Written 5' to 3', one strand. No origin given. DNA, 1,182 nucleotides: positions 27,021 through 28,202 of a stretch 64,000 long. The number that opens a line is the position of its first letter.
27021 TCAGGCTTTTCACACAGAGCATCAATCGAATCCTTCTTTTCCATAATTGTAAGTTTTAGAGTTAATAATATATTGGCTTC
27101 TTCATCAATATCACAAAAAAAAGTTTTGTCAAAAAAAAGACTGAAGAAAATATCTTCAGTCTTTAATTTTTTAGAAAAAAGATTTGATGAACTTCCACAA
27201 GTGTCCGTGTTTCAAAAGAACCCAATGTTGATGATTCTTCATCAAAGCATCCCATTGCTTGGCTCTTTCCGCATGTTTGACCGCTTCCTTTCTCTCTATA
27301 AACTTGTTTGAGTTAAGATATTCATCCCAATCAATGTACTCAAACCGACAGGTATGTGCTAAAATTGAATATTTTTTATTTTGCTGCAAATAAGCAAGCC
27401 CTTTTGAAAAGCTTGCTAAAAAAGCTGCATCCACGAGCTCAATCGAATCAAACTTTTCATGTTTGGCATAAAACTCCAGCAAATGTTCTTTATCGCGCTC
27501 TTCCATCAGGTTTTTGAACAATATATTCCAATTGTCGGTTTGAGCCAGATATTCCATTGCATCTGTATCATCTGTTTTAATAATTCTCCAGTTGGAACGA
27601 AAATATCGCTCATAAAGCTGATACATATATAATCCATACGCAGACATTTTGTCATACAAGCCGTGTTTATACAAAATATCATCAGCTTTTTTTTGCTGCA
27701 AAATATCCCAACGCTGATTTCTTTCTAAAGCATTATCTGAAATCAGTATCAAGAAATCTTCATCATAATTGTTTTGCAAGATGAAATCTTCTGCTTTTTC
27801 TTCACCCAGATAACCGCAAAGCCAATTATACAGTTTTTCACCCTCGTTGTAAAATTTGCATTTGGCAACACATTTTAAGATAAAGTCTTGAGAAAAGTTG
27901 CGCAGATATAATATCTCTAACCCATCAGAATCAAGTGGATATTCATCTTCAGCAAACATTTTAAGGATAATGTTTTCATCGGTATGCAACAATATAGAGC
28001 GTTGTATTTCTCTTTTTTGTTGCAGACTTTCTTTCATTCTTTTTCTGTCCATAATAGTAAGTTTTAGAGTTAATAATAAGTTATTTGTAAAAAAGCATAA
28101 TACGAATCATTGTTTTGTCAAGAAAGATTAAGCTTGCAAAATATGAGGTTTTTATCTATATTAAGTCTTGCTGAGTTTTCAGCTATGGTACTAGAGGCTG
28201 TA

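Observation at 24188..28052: Four tandem, mosaic paralogs of an unrecognised repeat-protein family with an invariant ...SFF C-terminus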

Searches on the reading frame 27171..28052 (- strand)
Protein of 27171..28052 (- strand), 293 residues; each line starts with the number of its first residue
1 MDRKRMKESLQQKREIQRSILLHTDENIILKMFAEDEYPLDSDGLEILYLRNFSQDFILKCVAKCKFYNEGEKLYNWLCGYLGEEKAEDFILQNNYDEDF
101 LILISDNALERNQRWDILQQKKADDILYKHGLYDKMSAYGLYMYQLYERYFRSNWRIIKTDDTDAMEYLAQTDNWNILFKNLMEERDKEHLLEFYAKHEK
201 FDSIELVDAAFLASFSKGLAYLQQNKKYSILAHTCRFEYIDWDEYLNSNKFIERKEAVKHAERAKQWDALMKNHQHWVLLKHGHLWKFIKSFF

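Call 3: search_protein_families(library=pfam, proteins=[window:27171-28052:-], max_evalue=1)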
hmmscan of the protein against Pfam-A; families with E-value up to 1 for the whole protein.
window:27171-28052:- (293 aa): 0 families

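Call 5: find_homologous_proteins(query=window:27171-28052:-, max_evalue=0.001)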
Query window:27171-28052:- (293 aa): 9 proteins with E <= 0.001 among 412 candidates.
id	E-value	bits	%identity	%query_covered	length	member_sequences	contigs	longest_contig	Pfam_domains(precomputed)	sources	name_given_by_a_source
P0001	9.8e-191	650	100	98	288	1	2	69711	-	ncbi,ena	-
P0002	3.5e-147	507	80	98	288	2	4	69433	-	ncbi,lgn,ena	-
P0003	2.8e-93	330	55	100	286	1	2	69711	-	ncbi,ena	-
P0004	2.0e-81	291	48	98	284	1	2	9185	-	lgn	-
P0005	2.2e-69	252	44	100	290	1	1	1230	-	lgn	-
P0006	1.2e-65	240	43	100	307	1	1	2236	-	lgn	-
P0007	2.7e-65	239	44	98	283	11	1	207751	-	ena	-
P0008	3.3e-64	235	42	100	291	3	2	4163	-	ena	-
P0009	2.7e-62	229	42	98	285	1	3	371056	-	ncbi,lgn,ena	-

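Call 6: search_protein_families(library=ncbifam, proteins=[window:27171-28052:-], max_evalue=1)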
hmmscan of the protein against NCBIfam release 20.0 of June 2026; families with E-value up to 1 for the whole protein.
window:27171-28052:- (293 aa): 0 families

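Call 14: find_related_loci(query=A2, collection=genome_contigs, flank=10000)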
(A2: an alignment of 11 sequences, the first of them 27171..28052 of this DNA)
Query A2 (293 aa) in genome_contigs; peptide patterns used: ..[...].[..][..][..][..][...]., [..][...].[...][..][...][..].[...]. (x = any residue, [..] = any of these).
151 stretches matched a pattern; 4 encode a relative of the query (tblastn E <= 1e-3); 4 distinct loci.
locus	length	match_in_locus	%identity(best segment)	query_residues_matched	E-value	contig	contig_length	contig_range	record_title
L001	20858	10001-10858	79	1-286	5e-152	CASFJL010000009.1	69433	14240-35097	uncultured proteobacterium isolate B15_L3_338338_idba_bin.30 genome assembly, contig: B15_L3_338338_idba_bin.30.fa_scaff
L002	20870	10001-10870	42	1-293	5e-68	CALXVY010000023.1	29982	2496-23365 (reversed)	MAG: uncultured Alphaproteobacteria bacterium isolate BRZ_KI__bin16 genome assembly, contig: BRZ_KI__NODE_2103_length_29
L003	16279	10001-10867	39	1-292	1e-66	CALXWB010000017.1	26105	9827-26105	MAG: uncultured Alphaproteobacteria bacterium isolate BRZ_AT__bin33 genome assembly, contig: BRZ_AT__NODE_1833_length_26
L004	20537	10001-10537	42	1-293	2e-22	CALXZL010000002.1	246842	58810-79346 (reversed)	MAG: uncultured Alphaproteobacteria bacterium isolate BRZ_FT__bin57 genome assembly, contig: BRZ_FT__NODE_37_length_2468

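Call 19: predict_structure(alignment_id=A2)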
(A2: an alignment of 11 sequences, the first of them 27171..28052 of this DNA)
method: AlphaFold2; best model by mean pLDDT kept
length: 293 residues; sequences in the alignment: 11
mean_pLDDT: 90.4   pTM: 0.72
mean pLDDT of the five models: 90.4, 90.3, 89.3, 87.8, 87.7
residues with pLDDT >= 90: 208; 70-90: 73; 50-70: 11; < 50: 1
segments of 3 or more residues with pLDDT < 50: none
pLDDT, mean of each block of 10 residues (from residue 1): 56 78 92 88 93 95 88 92 94 85 93 94 96 96 96 92 96 96 91 97 96 97 96 96 88 86 92 86 81 77
secondary structure, 60 per line:
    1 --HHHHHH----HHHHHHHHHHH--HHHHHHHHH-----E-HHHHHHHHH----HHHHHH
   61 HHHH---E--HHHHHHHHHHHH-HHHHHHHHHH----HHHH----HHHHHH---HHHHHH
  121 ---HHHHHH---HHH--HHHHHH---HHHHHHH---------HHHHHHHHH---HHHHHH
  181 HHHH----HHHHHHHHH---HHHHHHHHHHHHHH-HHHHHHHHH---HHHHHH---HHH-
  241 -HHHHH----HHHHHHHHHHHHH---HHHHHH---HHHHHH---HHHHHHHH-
elements in order: H3-8 H13-23 H26-34 H42-50 H55-64 H71-82 H84-93 H98-101 H106-111 H115-120 H124-129 H138-143 H147-153 H163-171 H175-184 H189-197 H201-214 H216-224 H228-233 H242-246 H251-263 H267-272 H276-281 H285-292
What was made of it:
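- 27171..28052 (-): X4, 293 aa. Subfamily A, and the conserved ortholog of the single-copy gene in related genomes. It has the canonical N-terminal domain, a 9-residue-repeat solenoid and the ...KFIKSFF end. AF2 pLDDT is 90.4 (call 19).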

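Call 20: search_protein_representatives(alignment_id=A2)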
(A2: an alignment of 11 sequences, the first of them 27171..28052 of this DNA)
Query: 11 sequences, 290 profile positions. Proteins with E-value up to 0.001 (for the whole library): 76; up to 1e-10: 55; up to 1e-30: 12. The best 76 are listed.
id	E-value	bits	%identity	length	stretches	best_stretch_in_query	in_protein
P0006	5.4e-127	439.7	-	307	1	1-290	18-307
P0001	5.7e-121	419.9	-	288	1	6-290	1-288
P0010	5.8e-110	383.8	-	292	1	1-290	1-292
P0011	2.4e-109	381.7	-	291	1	1-290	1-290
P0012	1.9e-104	365.7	-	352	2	2-227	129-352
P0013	1.8e-81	290.3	-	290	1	1-290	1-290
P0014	2.8e-67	243.7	-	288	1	6-289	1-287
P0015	2.6e-49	184.7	-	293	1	13-288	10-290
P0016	2.6e-45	171.5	-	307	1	6-290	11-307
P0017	1.2e-32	130.0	-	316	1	6-290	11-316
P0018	5.3e-32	127.9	-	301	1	11-290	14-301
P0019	4.8e-31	124.7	-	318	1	11-289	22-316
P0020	8.6e-30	120.6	-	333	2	9-133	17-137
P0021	3.8e-29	118.5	-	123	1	6-124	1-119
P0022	1.7e-27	113.1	-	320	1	11-287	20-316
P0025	1.5e-22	96.8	-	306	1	10-289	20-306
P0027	1.7e-20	90.1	-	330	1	7-284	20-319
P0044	1.4e-14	70.7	-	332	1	12-290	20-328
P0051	2.0e-13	66.9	-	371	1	11-289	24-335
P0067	4.0e-09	52.8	-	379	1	10-289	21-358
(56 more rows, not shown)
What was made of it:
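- Tried and rejected: The exhaustive profile search was what revealed the wider family (call 20).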

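Call 23: fold_search(model_id=the predicted structure, library=pdb)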
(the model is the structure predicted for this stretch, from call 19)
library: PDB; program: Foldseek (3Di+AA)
matches with E <= 10: 502; with E <= 0.001: 0
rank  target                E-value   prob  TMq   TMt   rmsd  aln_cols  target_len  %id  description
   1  8bda_C                6.5e-02  0.80  0.26  0.11  13.5       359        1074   13  IFTA complex in anterograde intraflagellar transport trains (Chlamydomonas reinhardtii) (released 2023-01-11)
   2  6wx8_C                6.8e-02  0.35  0.15  0.12  22.0       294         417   14  SOX2 bound to Importin-alpha 3 (released 2020-10-28)
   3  8cwy_A                1.3e-01  0.12  0.10  0.07  26.2       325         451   11  Accurate computational design of genetically encoded 3D protein crystals (released 2023-11-01)
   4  3nmw_A                1.3e-01  0.33  0.18  0.16  22.6       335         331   13  Crystal structure of armadillo repeats domain of APC (released 2011-07-06)
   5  4yjl_B                1.6e-01  0.28  0.17  0.16  23.3       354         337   13  Crystal structure of APC-ARM in complexed with Amer1-A2 (released 2016-03-09)
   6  5b6g_A                1.8e-01  0.35  0.18  0.17  24.5       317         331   14  Protein-protein interaction (released 2017-05-31)
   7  8ruy_I                1.9e-01  0.47  0.20  0.07  13.9       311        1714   14  Structure of IFTA and IFTB in Retrograde Intraflagellar transport trains (released 2024-07-24)
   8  7f6m_A                2.0e-01  0.28  0.17  0.15  24.4       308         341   12  Crystal structure of APC complexed with a peptide inhibitor MAI-516 (released 2022-06-29)
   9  8f5p_B                2.1e-01  0.30  0.18  0.08  14.2       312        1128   14  Structure of Leishmania tarentolae IFT-A (state 2) (released 2022-12-21)
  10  8g4j_A                2.2e-01  0.25  0.16  0.13  20.9       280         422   12  Crystal structure of Cavia porcellus (guinea pig) importin-alpha 1 in cargo-free state (released 2023-02-22)
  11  4yjl_A                2.6e-01  0.28  0.17  0.16  24.7       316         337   14  Crystal structure of APC-ARM in complexed with Amer1-A2 (released 2016-03-09)
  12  5cwb                  2.6e-01  0.13  0.09  0.13  29.6       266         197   10  Crystal structure of de novo designed helical repeat protein DHR4 (released 2015-12-16)
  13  4yjl_C                2.8e-01  0.20  0.16  0.14  24.8       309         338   12  Crystal structure of APC-ARM in complexed with Amer1-A2 (released 2016-03-09)
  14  4yjl_D                2.9e-01  0.25  0.17  0.16  24.9       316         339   13  Crystal structure of APC-ARM in complexed with Amer1-A2 (released 2016-03-09)
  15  8f5p_C                3.0e-01  0.57  0.26  0.12  11.3       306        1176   12  Structure of Leishmania tarentolae IFT-A (state 2) (released 2022-12-21)
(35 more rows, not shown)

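Call 24: find_encoding_contigs(protein=P0001, flank=2000, max_places=3)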
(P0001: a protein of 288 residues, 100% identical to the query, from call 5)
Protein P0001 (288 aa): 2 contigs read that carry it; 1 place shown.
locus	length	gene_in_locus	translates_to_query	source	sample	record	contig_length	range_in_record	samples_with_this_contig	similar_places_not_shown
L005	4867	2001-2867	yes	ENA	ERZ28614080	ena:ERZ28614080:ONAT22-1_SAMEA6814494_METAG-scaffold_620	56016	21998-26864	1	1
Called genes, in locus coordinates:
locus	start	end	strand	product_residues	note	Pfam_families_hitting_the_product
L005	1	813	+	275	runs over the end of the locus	-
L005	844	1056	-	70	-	PF13467:RHH_4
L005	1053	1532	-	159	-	PF04386:SspB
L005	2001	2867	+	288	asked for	-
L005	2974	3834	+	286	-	-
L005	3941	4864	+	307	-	-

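Call 25: find_encoding_contigs(protein=P0009, flank=10000, max_places=4)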
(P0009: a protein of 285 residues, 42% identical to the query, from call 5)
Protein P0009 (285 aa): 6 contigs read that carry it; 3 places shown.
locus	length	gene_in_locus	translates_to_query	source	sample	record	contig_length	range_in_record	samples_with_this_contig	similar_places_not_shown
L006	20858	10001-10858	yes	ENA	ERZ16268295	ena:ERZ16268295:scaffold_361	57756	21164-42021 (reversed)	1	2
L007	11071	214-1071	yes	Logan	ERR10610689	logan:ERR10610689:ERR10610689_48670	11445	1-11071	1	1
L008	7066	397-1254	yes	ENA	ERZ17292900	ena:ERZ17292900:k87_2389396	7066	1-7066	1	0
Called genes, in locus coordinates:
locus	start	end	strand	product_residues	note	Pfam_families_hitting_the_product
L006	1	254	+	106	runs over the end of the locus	-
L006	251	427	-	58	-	-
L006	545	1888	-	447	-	PF16980:CitMHS_2, PF02040:ArsB, PF03600:CitMHS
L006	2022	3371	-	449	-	PF00939:Na_sulph_symp, PF02040:ArsB, PF03600:CitMHS, PF00939:Na_sulph_symp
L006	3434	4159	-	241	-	PF00588:SpoU_methylase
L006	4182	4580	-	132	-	-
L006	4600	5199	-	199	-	-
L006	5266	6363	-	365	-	PF00733:Asn_synthase, PF02540:NAD_synthase (weak), PF00764:Arginosuc_synth (weak), PF03054:tRNA_Me_trans, PF06508:QueC (weak), PF24167:DUF7411 (faint), PF20259:tRNA_Me_trans_M, PF20258:tRNA_Me_trans_C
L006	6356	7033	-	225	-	PF25087:GMPPB_C (weak), PF00132:Hexapep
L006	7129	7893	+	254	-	PF02129:Peptidase_S15 (weak), PF00561:Abhydrolase_1 (faint), PF12146:Hydrolase_4 (faint), PF00326:Peptidase_S9 (faint)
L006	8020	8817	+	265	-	-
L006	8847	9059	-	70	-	PF13467:RHH_4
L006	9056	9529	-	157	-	PF04386:SspB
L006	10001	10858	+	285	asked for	-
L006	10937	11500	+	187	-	PF00186:DHFR_1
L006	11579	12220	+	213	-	-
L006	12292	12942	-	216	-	PF02511:Thy1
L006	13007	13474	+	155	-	PF00692:dUTPase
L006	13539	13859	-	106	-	-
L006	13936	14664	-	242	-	-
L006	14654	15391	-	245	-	-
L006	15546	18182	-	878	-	PF01411:tRNA-synt_2c, PF07973:tRNA_SAD, PF02272:DHHA1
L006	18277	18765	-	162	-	PF03073:TspO_MBR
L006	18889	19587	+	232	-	PF17746:SfsA_N, PF03749:SfsA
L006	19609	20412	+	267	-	PF00557:Peptidase_M24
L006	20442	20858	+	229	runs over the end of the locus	PF20582:UPF0758_N (weak), PF04002:RadC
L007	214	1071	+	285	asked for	-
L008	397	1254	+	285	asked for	-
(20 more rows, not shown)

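Call 31: list_cluster_members(proteins=[P0016, P0017, P0018, P0019, P0020, P0025, P0027, P0044, P0051, P0067])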
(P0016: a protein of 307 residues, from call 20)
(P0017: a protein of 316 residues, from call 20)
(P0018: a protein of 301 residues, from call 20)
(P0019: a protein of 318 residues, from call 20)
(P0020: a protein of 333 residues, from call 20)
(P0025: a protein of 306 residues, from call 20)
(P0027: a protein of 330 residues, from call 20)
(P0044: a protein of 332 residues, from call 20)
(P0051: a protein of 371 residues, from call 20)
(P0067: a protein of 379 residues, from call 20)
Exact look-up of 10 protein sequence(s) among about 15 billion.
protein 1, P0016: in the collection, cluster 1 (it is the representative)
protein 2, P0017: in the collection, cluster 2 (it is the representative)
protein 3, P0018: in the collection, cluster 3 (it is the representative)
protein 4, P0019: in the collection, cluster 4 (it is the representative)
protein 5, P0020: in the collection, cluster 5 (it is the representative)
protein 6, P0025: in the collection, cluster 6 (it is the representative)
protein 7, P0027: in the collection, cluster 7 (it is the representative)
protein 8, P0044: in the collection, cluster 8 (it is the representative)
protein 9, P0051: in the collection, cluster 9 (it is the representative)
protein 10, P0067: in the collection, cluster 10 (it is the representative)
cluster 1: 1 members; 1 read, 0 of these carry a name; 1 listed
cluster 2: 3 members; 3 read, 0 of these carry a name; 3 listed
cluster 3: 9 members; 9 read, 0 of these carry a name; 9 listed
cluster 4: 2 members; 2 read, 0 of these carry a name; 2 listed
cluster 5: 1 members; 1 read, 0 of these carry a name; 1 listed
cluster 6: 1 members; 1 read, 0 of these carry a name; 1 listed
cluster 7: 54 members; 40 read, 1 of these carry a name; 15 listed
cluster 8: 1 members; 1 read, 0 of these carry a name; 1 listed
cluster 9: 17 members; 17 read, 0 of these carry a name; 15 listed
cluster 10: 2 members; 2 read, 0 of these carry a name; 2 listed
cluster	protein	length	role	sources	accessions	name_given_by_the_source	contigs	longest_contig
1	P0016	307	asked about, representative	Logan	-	-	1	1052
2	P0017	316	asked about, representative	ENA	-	-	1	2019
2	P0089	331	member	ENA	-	-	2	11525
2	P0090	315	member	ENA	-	-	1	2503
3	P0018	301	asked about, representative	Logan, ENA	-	-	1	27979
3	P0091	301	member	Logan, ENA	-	-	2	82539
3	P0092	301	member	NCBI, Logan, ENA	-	-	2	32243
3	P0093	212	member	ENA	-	-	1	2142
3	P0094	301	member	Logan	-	-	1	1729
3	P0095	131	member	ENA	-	-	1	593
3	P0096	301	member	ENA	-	-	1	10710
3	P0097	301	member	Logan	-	-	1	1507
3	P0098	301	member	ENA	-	-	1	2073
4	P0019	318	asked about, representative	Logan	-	-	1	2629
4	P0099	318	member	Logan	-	-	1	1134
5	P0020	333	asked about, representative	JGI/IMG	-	-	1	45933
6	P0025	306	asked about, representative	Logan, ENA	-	-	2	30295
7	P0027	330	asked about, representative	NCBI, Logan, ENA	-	-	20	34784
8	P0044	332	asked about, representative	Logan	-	-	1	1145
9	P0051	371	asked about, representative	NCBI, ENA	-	-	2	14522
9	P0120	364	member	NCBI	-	-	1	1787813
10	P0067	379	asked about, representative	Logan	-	-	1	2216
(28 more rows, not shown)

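Call 32: find_encoding_contigs(protein=P0018, flank=8000, max_places=3)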
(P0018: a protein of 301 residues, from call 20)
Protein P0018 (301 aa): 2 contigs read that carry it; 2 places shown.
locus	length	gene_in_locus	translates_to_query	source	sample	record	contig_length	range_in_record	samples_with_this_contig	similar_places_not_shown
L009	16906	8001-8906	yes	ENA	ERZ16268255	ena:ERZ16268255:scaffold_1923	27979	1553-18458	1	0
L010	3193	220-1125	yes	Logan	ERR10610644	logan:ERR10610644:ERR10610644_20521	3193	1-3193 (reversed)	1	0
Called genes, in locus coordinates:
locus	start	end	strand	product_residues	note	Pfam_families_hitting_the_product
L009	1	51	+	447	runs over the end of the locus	PF00006:ATP-synt_ab, PF18269:T3SS_ATPase_C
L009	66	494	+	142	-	PF02050:FliJ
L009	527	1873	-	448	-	PF00939:Na_sulph_symp, PF02040:ArsB, PF16980:CitMHS_2, PF03600:CitMHS, PF00939:Na_sulph_symp (weak)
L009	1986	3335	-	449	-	PF00939:Na_sulph_symp (weak), PF02040:ArsB, PF03600:CitMHS, PF00939:Na_sulph_symp (weak)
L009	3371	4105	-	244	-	PF00588:SpoU_methylase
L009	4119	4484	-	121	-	-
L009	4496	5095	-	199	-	-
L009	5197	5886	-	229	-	PF25084:LbH_EIF2B (faint), PF25087:GMPPB_C, PF00132:Hexapep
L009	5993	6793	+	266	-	PF02129:Peptidase_S15 (weak), PF00561:Abhydrolase_1 (faint), PF12146:Hydrolase_4 (faint)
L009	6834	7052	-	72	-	PF13467:RHH_4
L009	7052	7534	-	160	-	PF04386:SspB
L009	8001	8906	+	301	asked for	-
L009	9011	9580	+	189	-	PF00186:DHFR_1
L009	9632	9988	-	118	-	-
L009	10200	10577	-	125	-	-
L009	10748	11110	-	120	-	-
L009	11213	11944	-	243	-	-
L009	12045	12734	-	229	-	PF01569:PAP2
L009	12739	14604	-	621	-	PF00884:Sulfatase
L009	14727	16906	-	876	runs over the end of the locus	PF01411:tRNA-synt_2c, PF07973:tRNA_SAD, PF02272:DHHA1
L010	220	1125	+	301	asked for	-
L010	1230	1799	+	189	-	PF00186:DHFR_1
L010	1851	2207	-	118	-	-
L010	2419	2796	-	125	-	-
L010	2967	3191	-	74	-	?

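Call 33: find_encoding_contigs(protein=P0120, flank=8000, max_places=2)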
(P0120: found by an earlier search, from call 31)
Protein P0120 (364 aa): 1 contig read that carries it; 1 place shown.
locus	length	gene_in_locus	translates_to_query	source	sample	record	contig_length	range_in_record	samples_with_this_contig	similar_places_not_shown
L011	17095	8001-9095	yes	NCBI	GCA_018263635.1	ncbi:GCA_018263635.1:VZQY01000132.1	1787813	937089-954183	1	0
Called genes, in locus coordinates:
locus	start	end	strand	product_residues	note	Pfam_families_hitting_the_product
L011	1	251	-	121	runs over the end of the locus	-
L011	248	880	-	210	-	PF01442:Apolipoprotein (faint)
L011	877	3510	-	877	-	PF01442:Apolipoprotein (faint), PF04108:ATG17_like (faint), PF04513:Baculo_PEP_C (faint), PF06103:DUF948 (faint), PF07889:DUF1664 (faint)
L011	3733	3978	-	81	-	-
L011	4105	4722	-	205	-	-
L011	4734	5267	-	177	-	-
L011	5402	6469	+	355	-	PF04055:Radical_SAM, PF06968:BATS (weak)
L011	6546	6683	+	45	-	-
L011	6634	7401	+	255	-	-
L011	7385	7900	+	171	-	-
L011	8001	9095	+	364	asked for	-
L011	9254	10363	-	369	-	PF19583:ODP, PF00258:Flavodoxin_1 (weak)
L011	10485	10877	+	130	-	PF01475:FUR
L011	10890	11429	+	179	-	PF02915:Rubrerythrin, PF01096:Zn_ribbon_TFIIS (faint), PF23455:DUF7129 (weak), PF21349:RUBY_RBDX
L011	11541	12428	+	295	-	PF04028:DUF374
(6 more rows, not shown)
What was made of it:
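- The relatives have small genomes (a 1.78-Mb contig; call 33).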

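Call 34: find_encoding_contigs(protein=P0027, flank=8000, max_places=2)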
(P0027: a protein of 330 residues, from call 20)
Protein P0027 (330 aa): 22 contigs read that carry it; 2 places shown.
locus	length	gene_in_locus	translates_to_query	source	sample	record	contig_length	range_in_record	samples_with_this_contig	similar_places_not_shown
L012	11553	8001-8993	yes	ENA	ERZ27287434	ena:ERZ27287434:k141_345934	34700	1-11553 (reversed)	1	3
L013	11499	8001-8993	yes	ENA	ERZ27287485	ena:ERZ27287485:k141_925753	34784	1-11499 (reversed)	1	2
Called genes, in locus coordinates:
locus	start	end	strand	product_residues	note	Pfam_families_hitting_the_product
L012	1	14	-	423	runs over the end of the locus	PF13167:GTP-bdg_N, PF02421:FeoB_N (faint), PF16360:GTP-bdg_M, PF01926:MMR_HSR1, PF19275:HflX_C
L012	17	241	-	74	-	PF17209:Hfq, PF21979:Hfq_1 (weak)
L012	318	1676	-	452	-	PF02254:TrkA_N, PF02080:TrkA_C, PF02254:TrkA_N, PF02080:TrkA_C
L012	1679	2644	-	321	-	PF01207:Dus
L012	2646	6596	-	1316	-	PF06103:DUF948 (faint), PF07464:ApoLp-III (faint), PF04108:ATG17_like (weak)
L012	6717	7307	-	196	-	-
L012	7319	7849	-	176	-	-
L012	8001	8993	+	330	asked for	-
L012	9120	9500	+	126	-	PF01475:FUR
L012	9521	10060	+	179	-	PF02915:Rubrerythrin, PF23455:DUF7129 (weak), PF21349:RUBY_RBDX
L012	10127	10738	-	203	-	-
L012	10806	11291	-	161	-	PF02075:RuvC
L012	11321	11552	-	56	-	?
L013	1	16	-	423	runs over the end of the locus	PF13167:GTP-bdg_N, PF02421:FeoB_N (faint), PF16360:GTP-bdg_M, PF01926:MMR_HSR1, PF19275:HflX_C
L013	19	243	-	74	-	PF17209:Hfq, PF21979:Hfq_1 (weak)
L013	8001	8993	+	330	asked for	-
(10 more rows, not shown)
